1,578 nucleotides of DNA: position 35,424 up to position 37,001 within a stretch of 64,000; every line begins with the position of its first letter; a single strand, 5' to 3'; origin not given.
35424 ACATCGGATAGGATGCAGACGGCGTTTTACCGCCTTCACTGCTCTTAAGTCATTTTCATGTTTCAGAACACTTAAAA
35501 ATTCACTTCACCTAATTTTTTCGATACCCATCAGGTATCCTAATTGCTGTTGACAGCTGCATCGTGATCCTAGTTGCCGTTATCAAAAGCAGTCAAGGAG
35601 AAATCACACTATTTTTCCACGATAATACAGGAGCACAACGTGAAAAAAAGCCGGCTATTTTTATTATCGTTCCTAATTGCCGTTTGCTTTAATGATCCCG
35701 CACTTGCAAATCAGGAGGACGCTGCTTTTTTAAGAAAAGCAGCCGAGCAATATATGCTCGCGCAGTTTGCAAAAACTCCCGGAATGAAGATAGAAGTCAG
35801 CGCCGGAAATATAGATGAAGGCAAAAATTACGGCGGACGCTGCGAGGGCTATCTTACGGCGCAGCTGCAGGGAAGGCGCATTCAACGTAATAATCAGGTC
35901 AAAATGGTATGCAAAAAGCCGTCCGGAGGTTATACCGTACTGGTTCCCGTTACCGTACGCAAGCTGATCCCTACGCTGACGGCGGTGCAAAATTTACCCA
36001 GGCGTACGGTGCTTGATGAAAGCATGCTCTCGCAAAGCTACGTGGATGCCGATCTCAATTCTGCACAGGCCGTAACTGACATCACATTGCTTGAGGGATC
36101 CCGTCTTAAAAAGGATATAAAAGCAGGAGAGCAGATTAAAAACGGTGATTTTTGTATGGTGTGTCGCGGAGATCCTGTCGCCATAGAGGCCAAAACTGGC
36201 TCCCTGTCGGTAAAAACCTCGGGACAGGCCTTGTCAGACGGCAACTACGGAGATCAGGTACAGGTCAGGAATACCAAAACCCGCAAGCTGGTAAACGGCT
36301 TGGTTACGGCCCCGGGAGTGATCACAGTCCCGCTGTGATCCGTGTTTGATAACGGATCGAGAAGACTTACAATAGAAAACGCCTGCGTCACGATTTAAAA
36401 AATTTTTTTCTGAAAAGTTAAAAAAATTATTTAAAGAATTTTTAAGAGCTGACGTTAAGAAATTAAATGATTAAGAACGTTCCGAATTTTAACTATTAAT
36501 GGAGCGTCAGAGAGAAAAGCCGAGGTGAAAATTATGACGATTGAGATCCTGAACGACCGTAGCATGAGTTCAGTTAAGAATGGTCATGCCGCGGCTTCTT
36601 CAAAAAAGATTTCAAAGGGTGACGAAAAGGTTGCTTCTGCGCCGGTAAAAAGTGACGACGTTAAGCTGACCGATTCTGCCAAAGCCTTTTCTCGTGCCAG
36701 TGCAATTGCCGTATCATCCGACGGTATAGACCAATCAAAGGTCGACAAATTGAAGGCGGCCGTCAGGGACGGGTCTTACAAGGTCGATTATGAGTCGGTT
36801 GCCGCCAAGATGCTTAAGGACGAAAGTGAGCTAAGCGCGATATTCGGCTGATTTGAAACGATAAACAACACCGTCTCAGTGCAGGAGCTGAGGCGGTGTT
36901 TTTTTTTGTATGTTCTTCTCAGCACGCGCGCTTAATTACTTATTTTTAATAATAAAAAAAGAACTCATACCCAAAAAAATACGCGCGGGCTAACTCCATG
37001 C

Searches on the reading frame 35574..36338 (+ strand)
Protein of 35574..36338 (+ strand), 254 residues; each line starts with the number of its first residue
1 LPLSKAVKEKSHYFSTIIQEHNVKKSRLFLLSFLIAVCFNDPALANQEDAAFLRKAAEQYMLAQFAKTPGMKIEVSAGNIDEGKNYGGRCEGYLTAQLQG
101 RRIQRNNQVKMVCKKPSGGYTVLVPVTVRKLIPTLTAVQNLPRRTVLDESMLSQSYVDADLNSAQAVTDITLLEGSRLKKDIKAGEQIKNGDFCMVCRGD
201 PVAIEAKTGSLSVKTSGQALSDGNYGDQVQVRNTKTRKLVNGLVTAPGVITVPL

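Call 6: search_protein_families(library=pfam, proteins=[window:35574-36338:+])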
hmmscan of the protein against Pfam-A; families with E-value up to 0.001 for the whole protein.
window:35574-36338:+ (254 aa): 3 families
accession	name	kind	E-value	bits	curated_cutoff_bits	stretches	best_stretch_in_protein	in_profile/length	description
PF13144.11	ChapFlgA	-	1.7e-23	83.4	23.8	1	134-252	3-122/122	Chaperone for flagella basal body P-ring formation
PF08666.17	SAF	-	3.1e-08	34.5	21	1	134-192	3-61/63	SAF domain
PF17656.6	ChapFlgA_N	-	3.6e-05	24.5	27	1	53-128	1-75/77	FlgA N-terminal domain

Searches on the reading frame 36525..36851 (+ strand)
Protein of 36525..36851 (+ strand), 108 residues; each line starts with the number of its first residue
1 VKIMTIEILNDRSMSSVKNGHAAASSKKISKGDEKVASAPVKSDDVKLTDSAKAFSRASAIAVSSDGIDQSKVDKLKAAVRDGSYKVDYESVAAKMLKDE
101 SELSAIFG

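Call 6: search_protein_families(library=pfam, proteins=[window:36525-36851:+])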
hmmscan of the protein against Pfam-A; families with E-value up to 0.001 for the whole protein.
window:36525-36851:+ (108 aa): 1 family
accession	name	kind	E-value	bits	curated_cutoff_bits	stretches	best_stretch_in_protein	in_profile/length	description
PF04316.19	FlgM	-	8.7e-14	51.9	25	1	44-98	1-55/55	Anti-sigma-28 factor, FlgM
